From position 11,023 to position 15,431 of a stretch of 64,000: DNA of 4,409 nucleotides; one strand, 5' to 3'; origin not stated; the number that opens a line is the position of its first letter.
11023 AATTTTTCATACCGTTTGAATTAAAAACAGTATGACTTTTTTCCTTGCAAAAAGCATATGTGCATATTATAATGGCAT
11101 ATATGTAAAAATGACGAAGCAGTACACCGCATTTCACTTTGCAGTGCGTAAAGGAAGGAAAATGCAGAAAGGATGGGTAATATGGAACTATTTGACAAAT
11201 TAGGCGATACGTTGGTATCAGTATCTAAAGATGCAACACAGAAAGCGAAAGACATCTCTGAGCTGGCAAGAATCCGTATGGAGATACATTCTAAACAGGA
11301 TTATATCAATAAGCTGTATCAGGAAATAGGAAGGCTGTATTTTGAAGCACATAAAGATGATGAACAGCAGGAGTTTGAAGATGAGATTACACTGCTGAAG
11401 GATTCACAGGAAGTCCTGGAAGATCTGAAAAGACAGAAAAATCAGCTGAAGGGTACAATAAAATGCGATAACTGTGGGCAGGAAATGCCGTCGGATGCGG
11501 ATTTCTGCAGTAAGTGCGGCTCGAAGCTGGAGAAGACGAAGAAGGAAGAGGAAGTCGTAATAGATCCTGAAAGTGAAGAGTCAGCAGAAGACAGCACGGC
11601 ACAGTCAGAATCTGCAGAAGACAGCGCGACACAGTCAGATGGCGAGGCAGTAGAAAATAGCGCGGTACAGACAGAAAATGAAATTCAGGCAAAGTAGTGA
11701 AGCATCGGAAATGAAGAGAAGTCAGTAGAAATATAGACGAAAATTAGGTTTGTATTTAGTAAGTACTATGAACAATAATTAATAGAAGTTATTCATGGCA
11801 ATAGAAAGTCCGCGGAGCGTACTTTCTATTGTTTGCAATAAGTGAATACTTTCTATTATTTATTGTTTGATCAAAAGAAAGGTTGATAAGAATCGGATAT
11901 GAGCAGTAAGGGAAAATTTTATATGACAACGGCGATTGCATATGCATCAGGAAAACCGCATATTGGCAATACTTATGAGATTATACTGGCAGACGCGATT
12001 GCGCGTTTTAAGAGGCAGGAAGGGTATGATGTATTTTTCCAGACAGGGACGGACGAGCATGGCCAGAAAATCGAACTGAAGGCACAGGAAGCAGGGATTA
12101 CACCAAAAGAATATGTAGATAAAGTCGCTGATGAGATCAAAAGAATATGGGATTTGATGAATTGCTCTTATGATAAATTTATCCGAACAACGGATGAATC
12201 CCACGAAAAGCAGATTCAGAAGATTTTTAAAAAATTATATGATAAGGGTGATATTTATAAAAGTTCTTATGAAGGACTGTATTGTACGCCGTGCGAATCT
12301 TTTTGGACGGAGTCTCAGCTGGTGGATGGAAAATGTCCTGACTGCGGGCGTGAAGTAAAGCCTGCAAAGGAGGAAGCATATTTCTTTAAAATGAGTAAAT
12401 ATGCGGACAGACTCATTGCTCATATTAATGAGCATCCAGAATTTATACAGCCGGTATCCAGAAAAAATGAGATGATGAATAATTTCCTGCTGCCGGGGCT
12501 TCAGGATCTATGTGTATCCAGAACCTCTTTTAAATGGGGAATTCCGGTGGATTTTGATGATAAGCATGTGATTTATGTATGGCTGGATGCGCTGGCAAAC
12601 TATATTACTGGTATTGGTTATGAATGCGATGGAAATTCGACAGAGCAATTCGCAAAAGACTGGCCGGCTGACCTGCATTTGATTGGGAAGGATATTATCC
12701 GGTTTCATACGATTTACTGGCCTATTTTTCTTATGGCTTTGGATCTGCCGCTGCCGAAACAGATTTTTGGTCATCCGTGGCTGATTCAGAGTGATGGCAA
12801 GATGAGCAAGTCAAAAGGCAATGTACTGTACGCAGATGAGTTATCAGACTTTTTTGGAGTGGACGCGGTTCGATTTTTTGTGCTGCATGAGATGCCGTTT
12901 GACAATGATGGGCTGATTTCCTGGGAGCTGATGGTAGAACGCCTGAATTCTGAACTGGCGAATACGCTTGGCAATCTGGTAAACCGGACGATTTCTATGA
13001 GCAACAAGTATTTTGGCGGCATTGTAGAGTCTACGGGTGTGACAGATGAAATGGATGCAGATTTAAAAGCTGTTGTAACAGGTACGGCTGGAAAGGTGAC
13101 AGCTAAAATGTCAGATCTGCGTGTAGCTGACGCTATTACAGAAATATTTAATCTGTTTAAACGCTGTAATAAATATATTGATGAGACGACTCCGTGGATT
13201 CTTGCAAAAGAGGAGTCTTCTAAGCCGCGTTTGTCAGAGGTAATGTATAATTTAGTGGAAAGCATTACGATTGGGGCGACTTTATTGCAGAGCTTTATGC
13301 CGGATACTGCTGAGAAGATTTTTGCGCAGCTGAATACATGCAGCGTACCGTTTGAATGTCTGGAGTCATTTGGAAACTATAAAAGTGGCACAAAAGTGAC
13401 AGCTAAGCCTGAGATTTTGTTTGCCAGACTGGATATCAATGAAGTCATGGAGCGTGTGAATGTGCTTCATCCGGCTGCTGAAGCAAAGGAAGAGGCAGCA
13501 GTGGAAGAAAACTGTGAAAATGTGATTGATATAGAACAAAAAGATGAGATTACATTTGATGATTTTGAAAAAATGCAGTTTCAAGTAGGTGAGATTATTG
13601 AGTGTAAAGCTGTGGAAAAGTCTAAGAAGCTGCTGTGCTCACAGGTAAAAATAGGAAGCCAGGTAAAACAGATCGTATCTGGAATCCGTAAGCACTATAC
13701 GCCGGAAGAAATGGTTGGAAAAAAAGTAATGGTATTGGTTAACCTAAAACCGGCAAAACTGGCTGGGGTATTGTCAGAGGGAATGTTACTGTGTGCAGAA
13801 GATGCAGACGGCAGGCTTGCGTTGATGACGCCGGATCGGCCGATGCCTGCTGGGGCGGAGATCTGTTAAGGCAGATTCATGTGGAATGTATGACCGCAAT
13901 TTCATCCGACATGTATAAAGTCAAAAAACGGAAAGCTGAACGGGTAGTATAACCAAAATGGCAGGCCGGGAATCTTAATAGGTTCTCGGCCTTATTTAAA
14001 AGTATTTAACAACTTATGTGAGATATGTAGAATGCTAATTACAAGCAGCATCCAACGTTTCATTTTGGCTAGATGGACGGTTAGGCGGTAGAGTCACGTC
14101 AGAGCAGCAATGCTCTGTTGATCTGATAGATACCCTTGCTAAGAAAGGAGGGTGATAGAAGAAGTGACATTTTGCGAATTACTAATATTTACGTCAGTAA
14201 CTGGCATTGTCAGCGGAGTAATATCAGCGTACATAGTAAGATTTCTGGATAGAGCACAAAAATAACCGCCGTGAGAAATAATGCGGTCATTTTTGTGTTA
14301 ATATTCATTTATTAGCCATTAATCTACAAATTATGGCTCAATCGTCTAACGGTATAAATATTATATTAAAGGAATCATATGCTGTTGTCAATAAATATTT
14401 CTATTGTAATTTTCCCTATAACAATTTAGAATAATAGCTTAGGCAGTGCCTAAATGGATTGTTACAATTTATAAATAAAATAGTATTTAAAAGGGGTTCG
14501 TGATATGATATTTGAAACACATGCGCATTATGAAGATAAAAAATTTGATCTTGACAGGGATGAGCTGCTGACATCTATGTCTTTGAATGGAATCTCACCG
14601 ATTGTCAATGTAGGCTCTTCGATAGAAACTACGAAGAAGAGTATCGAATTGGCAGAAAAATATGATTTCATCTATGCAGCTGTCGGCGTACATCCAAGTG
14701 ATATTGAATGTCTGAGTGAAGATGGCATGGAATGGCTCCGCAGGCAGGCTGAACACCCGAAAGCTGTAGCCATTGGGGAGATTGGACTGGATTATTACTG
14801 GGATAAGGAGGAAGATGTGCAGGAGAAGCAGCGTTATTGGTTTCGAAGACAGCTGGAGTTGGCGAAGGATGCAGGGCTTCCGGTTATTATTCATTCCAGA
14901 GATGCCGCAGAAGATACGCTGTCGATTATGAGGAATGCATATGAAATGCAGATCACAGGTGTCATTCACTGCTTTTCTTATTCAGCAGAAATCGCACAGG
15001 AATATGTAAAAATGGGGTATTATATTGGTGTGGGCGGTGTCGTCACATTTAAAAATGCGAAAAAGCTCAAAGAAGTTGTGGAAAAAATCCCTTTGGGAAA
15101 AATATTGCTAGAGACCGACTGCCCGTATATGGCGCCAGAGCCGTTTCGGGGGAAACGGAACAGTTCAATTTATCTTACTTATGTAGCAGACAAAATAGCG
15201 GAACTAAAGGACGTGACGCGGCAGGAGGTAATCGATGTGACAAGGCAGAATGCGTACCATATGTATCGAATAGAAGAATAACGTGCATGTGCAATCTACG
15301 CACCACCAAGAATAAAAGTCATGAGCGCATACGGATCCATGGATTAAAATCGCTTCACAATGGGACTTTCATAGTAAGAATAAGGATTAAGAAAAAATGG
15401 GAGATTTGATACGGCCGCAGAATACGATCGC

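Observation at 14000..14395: Complete, unannotated candidate type I toxin-antitoxin locus between metG and tatD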

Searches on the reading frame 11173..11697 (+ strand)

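Call 5: search_protein_families(library=pfam, proteins=[window:11173-11697:+], max_evalue=1)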
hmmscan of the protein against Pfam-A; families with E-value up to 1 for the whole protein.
window:11173-11697:+ (174 aa): 23 families
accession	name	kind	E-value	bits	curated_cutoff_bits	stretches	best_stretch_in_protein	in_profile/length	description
PF13240.11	Zn_Ribbon_1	-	1.4e-07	31.5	25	1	97-119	1-23/23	zinc-ribbon domain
PF12773.13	DZR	-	3e-06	27.7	27.3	1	98-120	1-23/45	Double zinc ribbon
PF24460.1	DUF7575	-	3.1e-05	23.7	28.5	1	94-120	2-28/28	Domain of unknown function (DUF7575)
PF13248.11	Zn_ribbon_3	-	5.1e-05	23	27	1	95-119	2-26/26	zinc-ribbon domain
PF01155.25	HypA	-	8.4e-05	23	28.9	1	69-130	45-107/112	Hydrogenase/urease nickel incorporation, metallochaperone, hypA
PF17032.10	Zn_ribbon_15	-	0.00054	21.2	28.9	1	95-116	52-73/73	zinc-ribbon family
PF02150.21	Zn_ribbon_RPB9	-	0.00068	19.9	25.2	1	111-128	3-20/36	RNA polymerases M/15 Kd subunit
PF24463.1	DUF7577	-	0.0012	18.9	28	1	94-120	1-27/27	Domain of unknown function (DUF7577)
PF18439.7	zf_UBZ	-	0.0013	18.8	25.6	1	95-108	2-15/32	Ubiquitin-Binding Zinc Finger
PF10005.14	Zn_ribbon_DZR_6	-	0.003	18.7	23.4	1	97-145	3-51/93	zinc-ribbon domain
PF18912.6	DZR_2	-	0.0057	16.9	27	1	98-121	24-48/56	Double zinc ribbon domain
PF09889.16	DUF2116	-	0.0062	16.9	26.8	1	98-125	6-34/59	Probable treble clef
PF07191.17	Zn_ribbon_6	-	0.013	15.9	25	1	91-124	12-44/67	Double zinc ribbon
PF14803.11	Zn_ribbon_Nudix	-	0.067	13.6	25.6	1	111-122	2-13/34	Nudix N-terminal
PF21344.3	Zn_ribbon_LysW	-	0.07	13.2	27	0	112-124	24-36/46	Alpha-aminoadipate carrier protein LysW-like, globular domain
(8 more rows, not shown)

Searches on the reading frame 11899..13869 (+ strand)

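Call 5: search_protein_families(library=pfam, proteins=[window:11899-13869:+], max_evalue=1)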
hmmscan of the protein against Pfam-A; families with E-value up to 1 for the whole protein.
window:11899-13869:+ (656 aa): 9 families
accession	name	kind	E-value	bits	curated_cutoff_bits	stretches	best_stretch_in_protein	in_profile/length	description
PF09334.17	tRNA-synt_1g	-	5.9e-113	378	20.1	2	156-364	179-390/391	tRNA synthetases class I (M)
PF00133.28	tRNA-synt_1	-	9.6e-33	114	22.7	2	4-217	22-243/414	tRNA synthetases class I (I, L, M and V)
PF01588.26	tRNA_bind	-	2e-28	98.7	27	1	562-653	2-95/96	Putative tRNA binding domain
PF01406.26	tRNA-synt_1e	-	6.9e-11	42.5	27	2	9-126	14-128/301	tRNA synthetases class I (C) catalytic domain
PF01921.24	tRNA-synt_1f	-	1.3e-10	41.2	27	3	262-334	240-315/360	tRNA synthetases class I (K)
PF19303.5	Anticodon_3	-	4.3e-09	36.8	23.5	1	379-515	4-139/152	Anticodon binding domain of methionyl tRNA ligase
PF08264.19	Anticodon_1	-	2.6e-07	31.1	25.1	1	396-478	11-93/148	Anticodon-binding domain of tRNA ligase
PF23137.1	HVO_0758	-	0.026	14.8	27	1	116-154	10-53/55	HVO_0758 mu-protein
PF06906.16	DUF1272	-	0.027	15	25.3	1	117-153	20-51/57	Protein of unknown function (DUF1272)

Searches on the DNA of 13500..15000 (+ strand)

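Call 3: search_rna_families(source=window, start=13500, end=15000, threshold=evalue, max_evalue=10, show_alignments=3)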
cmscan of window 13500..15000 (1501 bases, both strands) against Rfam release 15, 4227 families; matches with E-value up to 10: 6.
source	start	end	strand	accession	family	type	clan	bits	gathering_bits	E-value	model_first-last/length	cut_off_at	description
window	14244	14359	+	RF01448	S_pombe_snR93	Gene; snRNA; snoRNA; HACA-box;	-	20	45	2.7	1-143/143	no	small nucleolar RNA snR93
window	13536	13605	+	RF00316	snoR43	Gene; snRNA; snoRNA; CD-box;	-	18.2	50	6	1-73/73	no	Small nucleolar RNA R43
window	14192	14312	-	RF01207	snR73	Gene; snRNA; snoRNA; CD-box;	CL00056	17.4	37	5.7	1-103/103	no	Small nucleolar RNA snR73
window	14371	14452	-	RF02515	AfaR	Gene; sRNA;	-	16.1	100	6.8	1-234/234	no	AfaR small RNA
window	14260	14340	-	RF01822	RsaJ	Gene; sRNA;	-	13.7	100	2.3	1-287/287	no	RNA Staph. aureus A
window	13795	13852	+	RF01134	sR30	Gene; snRNA; snoRNA; CD-box;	-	12.6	38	3.5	1-57/57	no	Small nucleolar RNA sR30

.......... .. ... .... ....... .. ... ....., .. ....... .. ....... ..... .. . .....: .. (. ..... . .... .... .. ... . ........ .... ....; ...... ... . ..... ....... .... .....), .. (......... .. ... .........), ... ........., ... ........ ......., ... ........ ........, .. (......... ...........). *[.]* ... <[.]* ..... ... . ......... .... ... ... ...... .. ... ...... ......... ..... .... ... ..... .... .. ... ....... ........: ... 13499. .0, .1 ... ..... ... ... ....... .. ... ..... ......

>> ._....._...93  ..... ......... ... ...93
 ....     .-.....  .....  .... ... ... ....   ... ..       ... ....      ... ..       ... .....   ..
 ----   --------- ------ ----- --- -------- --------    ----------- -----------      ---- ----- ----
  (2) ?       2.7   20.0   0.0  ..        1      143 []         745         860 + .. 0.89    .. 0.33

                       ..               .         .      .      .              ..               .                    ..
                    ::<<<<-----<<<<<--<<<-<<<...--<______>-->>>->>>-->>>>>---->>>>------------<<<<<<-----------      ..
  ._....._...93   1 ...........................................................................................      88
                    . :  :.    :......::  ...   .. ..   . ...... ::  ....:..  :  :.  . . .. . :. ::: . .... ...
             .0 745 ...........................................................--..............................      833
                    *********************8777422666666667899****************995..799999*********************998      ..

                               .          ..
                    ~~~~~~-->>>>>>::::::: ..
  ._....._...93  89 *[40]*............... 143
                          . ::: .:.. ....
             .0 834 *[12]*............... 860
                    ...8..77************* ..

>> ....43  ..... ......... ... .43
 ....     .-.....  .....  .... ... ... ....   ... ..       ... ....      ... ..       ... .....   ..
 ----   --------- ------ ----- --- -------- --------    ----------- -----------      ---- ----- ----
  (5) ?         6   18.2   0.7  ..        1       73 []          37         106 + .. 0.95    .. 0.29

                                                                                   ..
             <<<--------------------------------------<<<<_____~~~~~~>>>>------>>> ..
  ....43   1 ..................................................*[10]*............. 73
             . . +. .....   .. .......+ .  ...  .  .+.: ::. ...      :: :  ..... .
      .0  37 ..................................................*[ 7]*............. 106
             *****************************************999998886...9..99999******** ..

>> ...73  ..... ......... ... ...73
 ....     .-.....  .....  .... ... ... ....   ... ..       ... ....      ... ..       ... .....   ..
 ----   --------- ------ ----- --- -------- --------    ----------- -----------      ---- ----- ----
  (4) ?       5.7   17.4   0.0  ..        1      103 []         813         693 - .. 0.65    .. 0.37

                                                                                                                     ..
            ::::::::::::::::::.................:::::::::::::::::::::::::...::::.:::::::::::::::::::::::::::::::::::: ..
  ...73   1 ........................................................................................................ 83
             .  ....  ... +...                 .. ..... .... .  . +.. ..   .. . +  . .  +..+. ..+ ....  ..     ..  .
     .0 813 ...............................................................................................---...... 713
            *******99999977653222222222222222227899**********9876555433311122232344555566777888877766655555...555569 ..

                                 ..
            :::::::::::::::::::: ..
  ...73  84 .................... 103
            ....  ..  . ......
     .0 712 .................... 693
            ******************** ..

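Call 22: search_dna_similar(query=window:14000-14420:+, collection=phages, mode=distant, max_rows=20)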
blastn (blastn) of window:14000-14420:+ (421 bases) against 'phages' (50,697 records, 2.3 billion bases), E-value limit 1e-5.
No match.

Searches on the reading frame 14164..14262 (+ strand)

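Call 5: search_protein_families(library=pfam, proteins=[window:14164-14262:+], max_evalue=1)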
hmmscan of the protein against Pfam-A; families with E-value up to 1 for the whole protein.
seq(33 aa): 2 families
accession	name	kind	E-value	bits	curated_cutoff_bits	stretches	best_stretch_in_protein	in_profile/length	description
PF20712.2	CyanoTRADDas_TM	-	0.053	14.1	24.3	1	8-33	41-66/68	Cyanobacterial TRADD-N associated 2-Transmembrane domain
PF14019.11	DUF4235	-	0.11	13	27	1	3-30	43-70/77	Protein of unknown function (DUF4235)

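Call 18: search_protein_families(library=ncbifam, proteins=[window:14164-14262:+], max_evalue=10)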
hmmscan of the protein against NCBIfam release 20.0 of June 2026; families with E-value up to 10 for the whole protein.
seq(33 aa): 0 families

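Call 36: search_protein_families(library=phrogs, proteins=[window:14164-14262:+], max_evalue=1)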
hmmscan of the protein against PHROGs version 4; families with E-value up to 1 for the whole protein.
seq(33 aa): 1 family
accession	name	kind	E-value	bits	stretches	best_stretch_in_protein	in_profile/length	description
phrog_27691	-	unknown function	0.12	13.8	1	2-23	7-26/53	-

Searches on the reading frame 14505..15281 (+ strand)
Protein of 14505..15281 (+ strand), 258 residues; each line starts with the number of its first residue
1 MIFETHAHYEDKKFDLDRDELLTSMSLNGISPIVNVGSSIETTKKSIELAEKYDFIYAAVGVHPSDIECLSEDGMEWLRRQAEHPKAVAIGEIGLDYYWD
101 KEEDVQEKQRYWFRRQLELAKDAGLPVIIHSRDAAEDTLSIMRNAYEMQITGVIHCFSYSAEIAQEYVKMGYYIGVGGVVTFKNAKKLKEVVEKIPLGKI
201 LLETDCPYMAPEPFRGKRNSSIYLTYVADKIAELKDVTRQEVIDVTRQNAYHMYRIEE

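Call 5: search_protein_families(library=pfam, proteins=[window:14505-15281:+], max_evalue=1)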
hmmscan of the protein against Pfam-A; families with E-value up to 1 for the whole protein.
window:14505-15281:+ (258 aa): 4 families
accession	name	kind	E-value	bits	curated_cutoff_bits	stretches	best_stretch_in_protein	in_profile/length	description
PF01026.27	TatD_DNase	-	3.4e-86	289.2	27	1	5-254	3-252/253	TatD related DNase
PF04909.20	Amidohydro_2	-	0.00012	22.4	26.4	1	71-131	91-146/289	Amidohydrolase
PF01261.30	AP_endonuc_2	-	0.086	13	31.1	1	70-195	25-148/249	Xylose isomerase-like TIM barrel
PF08178.16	GnsAB_toxin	-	0.11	12.9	27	1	225-245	16-36/54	GnsA/GnsB toxin of bacterial toxin-antitoxin system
